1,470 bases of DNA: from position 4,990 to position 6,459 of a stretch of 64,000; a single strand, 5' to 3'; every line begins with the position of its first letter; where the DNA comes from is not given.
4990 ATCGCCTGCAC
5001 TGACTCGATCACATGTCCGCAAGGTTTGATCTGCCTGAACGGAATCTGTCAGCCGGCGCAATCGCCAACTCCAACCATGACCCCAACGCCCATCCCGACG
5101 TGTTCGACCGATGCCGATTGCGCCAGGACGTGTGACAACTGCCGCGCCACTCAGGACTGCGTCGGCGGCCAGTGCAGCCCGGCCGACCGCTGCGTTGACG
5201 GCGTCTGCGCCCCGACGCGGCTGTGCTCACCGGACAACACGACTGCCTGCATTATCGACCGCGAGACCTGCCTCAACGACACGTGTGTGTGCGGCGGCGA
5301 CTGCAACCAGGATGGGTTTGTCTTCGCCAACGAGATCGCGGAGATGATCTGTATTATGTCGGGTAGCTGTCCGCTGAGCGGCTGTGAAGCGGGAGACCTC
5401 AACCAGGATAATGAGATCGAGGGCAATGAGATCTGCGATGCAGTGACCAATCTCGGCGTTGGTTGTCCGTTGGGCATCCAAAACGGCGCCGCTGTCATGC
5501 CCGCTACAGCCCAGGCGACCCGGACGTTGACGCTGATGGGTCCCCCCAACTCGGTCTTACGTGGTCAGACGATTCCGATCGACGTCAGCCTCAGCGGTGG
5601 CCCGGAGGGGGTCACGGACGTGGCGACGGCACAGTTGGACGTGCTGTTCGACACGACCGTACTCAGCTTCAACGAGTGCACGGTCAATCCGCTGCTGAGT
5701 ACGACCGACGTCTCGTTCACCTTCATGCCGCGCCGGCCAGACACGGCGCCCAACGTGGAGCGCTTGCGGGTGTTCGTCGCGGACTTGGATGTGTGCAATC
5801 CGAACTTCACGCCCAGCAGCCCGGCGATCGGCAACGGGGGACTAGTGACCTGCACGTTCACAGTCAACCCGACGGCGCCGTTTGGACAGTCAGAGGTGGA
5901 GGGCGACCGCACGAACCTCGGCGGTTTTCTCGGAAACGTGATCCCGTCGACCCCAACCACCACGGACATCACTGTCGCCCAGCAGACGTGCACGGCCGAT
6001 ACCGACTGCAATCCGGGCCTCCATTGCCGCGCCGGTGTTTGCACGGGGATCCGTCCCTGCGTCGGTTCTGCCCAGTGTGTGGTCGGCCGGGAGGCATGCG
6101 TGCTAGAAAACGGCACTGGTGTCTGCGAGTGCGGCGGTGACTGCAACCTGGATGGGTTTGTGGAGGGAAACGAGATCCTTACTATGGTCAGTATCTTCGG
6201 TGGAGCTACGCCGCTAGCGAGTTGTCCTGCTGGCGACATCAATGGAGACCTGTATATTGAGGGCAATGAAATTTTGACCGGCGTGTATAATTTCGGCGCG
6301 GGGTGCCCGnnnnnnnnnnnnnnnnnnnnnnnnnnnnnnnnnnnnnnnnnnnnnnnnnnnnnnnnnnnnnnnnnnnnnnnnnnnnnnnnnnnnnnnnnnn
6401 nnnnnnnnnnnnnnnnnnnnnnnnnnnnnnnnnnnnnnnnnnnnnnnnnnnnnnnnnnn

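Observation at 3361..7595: Two-gene operon encoding a cohesin/dockerin-like surface scaffold: an adaptor overlapping a MYXO-CTERM-anchored cohesin protein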

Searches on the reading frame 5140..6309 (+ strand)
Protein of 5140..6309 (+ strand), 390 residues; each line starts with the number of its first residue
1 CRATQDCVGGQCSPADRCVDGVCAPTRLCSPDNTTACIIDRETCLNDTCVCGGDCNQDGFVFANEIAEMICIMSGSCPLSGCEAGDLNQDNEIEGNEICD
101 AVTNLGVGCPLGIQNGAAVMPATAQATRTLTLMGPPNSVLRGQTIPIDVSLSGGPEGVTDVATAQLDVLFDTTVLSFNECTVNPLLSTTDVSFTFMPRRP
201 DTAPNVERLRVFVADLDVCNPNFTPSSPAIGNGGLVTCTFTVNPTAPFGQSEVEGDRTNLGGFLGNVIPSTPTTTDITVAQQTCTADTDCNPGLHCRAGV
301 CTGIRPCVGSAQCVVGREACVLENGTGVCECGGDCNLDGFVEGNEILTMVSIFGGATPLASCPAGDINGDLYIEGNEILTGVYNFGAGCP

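Call 10: find_homologous_proteins(query=window:5140-6309:+, max_evalue=0.001)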
Query window:5140-6309:+ (390 aa): 30 proteins with E <= 0.001 among 2771 candidates.
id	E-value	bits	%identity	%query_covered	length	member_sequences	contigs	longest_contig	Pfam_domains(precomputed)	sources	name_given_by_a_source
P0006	9.0e-145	501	56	96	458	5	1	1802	-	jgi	jgi:hypothetical protein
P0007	4.7e-83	298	46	96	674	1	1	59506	PF00963.25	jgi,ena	-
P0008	7.8e-81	290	44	99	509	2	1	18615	PF00963.25,PF01683.24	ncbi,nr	ncbi:MAG TPA: hypothetical protein VMW56_29215, partial [Candidatus Margulisiibacteriota bacterium]|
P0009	2.0e-79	286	45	99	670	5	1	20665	PF00963.25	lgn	-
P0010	2.3e-79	286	45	99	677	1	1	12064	PF00963.25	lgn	-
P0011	3.9e-79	285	53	70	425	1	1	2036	PF04706.19,PF23416.2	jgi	jgi:hypothetical protein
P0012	3.0e-74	269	44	99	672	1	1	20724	PF00963.25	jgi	jgi:Cys-rich repeat protein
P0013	1.0e-72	264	40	97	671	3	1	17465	PF00963.25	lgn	-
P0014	1.3e-68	250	42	99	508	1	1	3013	PF01683.24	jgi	jgi:hypothetical protein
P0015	4.7e-68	248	60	33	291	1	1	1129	PF23416.2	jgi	jgi:hypothetical protein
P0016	3.9e-67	245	42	99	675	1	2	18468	PF00963.25,PF01683.24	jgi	jgi:hypothetical protein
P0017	4.9e-67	245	41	99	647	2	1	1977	PF00963.25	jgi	jgi:hypothetical protein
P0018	5.2e-64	235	35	82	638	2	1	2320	PF01683.24,PF23416.2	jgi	jgi:hypothetical protein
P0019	2.9e-55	206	43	67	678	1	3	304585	PF00963.25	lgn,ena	-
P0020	4.8e-53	199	46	59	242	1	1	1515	-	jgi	-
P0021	2.0e-52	197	42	66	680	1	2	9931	PF00963.25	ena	-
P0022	1.6e-51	194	43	65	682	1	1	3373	PF00963.25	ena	-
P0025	1.2e-47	181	41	72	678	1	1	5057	PF00963.25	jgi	jgi:hypothetical protein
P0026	4.8e-46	176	34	97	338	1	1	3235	PF00404.25,PF00963.25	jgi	-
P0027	1.1e-45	175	39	67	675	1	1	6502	PF00963.25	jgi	-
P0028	3.5e-45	173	32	97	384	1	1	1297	PF00963.25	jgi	jgi:hypothetical protein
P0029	6.4e-45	172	40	57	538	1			PF00963.25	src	-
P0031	1.4e-40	158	35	97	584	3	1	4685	PF00963.25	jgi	-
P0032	2.8e-40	157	33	97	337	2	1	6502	PF00963.25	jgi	-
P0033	3.1e-39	153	40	67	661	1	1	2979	PF00963.25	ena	-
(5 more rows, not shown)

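Call 35: find_related_loci(query=A3, collection=genome_contigs, flank=10000)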
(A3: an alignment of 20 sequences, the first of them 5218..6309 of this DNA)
Query A3 (364 aa) in genome_contigs; peptide patterns used: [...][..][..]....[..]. (x = any residue, [..] = any of these).
132 stretches matched a pattern; 8 encode a relative of the query (tblastn E <= 1e-3); 8 distinct loci.
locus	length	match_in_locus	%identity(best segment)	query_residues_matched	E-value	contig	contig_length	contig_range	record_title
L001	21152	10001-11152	48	11-364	4e-96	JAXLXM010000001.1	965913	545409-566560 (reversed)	MAG: Candidatus Binatia bacterium isolate STL-DESB1 C1.37.fa-1, whole genome shotgun sequence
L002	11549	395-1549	45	6-364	1e-85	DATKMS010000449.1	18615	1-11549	MAG TPA_asm: Candidatus Margulisiibacteriota bacterium isolate SMAG_U14717 k141_2655298, whole genome shotgun sequence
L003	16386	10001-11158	46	11-364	5e-85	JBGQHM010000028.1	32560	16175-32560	MAG: Candidatus Binatia bacterium isolate OBJ2_061818_070_72 k141_225539_length_32560_cov_15.6687, whole genome shotgun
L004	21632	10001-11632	39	15-364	9e-54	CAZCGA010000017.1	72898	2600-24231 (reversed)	MAG TPA_asm: uncultured Candidatus Binatia bacterium isolate SRP119689_co1_8 genome assembly, contig: NODE_380_length_72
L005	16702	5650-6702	35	13-364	5e-46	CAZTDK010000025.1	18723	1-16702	MAG TPA_asm: uncultured Candidatus Binatia bacterium isolate binchicken_co54_374 genome assembly, contig: NODE_5231_leng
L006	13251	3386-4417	33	15-364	2e-39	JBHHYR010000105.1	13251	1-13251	MAG: Candidatus Binatia bacterium isolate Maj_2_bin.38 NODE_2574_length_13251_cov_6.402698, whole genome shotgun sequenc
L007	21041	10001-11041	32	13-364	7e-39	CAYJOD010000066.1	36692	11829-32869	MAG TPA_asm: uncultured Candidatus Binatia bacterium isolate ERP124720_co1_58 genome assembly, contig: NODE_1573_length_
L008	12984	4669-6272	29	13-364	4e-35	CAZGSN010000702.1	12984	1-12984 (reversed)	MAG TPA_asm: uncultured Candidatus Binatia bacterium isolate binchicken_co200_33 genome assembly, contig: k141_1453353,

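Call 37: predict_structure(alignment_id=A3)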
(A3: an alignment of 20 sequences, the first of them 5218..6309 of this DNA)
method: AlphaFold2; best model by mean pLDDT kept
length: 364 residues; sequences in the alignment: 20
mean_pLDDT: 86.1   pTM: 0.73
mean pLDDT of the five models: 86.1, 83.3, 83.3, 83.2, 73.7
residues with pLDDT >= 90: 188; 70-90: 145; 50-70: 21; < 50: 10
segments of 3 or more residues with pLDDT < 50: 87-95
pLDDT, mean of each block of 10 residues (from residue 1): 76 80 89 89 92 94 91 90 59 52 94 94 91 88 96 88 68 84 91 75 85 93 95 90 94 89 79 78 80 84 90 90 97 94 92 94 78
secondary structure, 60 per line:
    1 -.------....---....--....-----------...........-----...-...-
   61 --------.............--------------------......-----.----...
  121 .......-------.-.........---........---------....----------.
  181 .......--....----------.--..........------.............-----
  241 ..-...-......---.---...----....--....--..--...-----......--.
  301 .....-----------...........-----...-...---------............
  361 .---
elements in order: H9-12 E16-19 E22-25 H37-47 H69-81 E102-107 E118-127 E137-145 E149-156 E166-169 E180-187 H190-193 E207-216 E223-235 E244-246 E248-253 E268-271 E274-277 E292-297 E300-305 H317-327 H349-361

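Call 41: fold_search(model_id=the predicted structure, library=pdb)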
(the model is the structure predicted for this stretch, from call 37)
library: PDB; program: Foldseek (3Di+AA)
matches with E <= 10: 1747; with E <= 0.001: 96
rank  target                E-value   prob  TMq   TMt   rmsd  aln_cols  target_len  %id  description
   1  6kgd_A                1.3e-10  1.00  0.34  0.80   3.0       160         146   18  Crystal structure of CaDoc0917(R49D)-CaCohA2 complex at pH 8.0 (released 2020-07-08)
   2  6kgf_C                1.9e-10  1.00  0.34  0.79   3.3       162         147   17  Crystal structure of CaDoc0917(R16D)-CaCohA2 complex at pH 8.2 (released 2020-07-08)
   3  6kgc_A                2.3e-10  1.00  0.33  0.79   3.4       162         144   18  Crystal structure of CaDoc0917(R49D)-CaCohA2 complex at pH 5.4 (released 2020-07-08)
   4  6kgf_A                6.6e-10  1.00  0.33  0.79   3.4       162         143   18  Crystal structure of CaDoc0917(R16D)-CaCohA2 complex at pH 8.2 (released 2020-07-08)
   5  5nrk_A                8.7e-10  1.00  0.34  0.80   3.2       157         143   15  Crystal structure of the sixth cohesin from Acetivibrio cellulolyticus' scaffoldin B in complex with Cel5 dockerin S15 (released 2018-01-31)
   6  3kcp_A                1.5e-09  1.00  0.33  0.39  14.9       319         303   16  Crystal structure of interacting Clostridium thermocellum multimodular components (released 2010-02-09)
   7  6kge_A                1.8e-09  1.00  0.33  0.80   3.4       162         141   18  Crystal structure of CaDoc0917(R16D)-CaCohA2 complex at pH 5.5 (released 2020-07-08)
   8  5nrm_A                1.8e-09  1.00  0.33  0.77   3.5       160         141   16  Crystal structure of the sixth cohesin from Acetivibrio cellulolyticus' scaffoldin B in complex with Cel5 dockerin S51 (released 2018-01-31)
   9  4fl4_C                2.2e-09  1.00  0.34  0.40  15.1       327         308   15  Scaffoldin conformation and dynamics revealed by a ternary complex from the Clostridium thermocellum cellulosome (released 2012-06-27)
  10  2vn5_A                2.9e-09  1.00  0.32  0.76   3.7       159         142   12  The Clostridium cellulolyticum dockerin displays a dual binding mode for its cohesin partner (released 2008-05-20)
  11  1g1k_A                3.6e-09  1.00  0.31  0.73   4.0       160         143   12  COHESIN MODULE FROM THE CELLULOSOME OF CLOSTRIDIUM CELLULOLYTICUM (released 2000-11-22)
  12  4fl4_L                5.3e-09  1.00  0.32  0.38  15.5       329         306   15  Scaffoldin conformation and dynamics revealed by a ternary complex from the Clostridium thermocellum cellulosome (released 2012-06-27)
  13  2vn5_C                7.0e-09  1.00  0.32  0.72   4.2       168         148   14  The Clostridium cellulolyticum dockerin displays a dual binding mode for its cohesin partner (released 2008-05-20)
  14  5lxv_C                9.3e-09  1.00  0.34  0.67   3.7       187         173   16  Crystal structure of Ruminococcus flavefaciens scaffoldin C cohesin in complex with a dockerin from an uncharacterized (released 2016-10-19)
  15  4dh2_C                9.3e-09  1.00  0.33  0.70   4.1       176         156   11  Crystal structure of Coh-OlpC(Cthe_0452)-Doc435(Cthe_0435) complex: A novel type I Cohesin-Dockerin complex from Clost (released 2012-11-28)
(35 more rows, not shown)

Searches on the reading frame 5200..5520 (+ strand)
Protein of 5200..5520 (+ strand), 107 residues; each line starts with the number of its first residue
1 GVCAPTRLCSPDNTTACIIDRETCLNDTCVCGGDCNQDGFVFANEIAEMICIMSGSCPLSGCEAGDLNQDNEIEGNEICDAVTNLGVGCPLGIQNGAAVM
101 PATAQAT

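Call 6: search_protein_families(library=pfam, proteins=[window:5200-5520:+], max_evalue=10)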
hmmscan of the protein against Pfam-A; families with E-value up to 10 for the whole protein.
window:5200-5520:+ (107 aa): 3 families
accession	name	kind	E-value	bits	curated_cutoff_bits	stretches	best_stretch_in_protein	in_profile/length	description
PF00404.24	Dockerin_1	-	0.097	13.3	22.9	1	33-74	2-45/57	Dockerin type I domain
PF13405.12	EF-hand_6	-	0.13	12.5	25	1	66-86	10-30/30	EF-hand domain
PF00036.39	EF-hand_1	-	0.14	12.2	25.4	1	66-84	10-28/29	EF hand domain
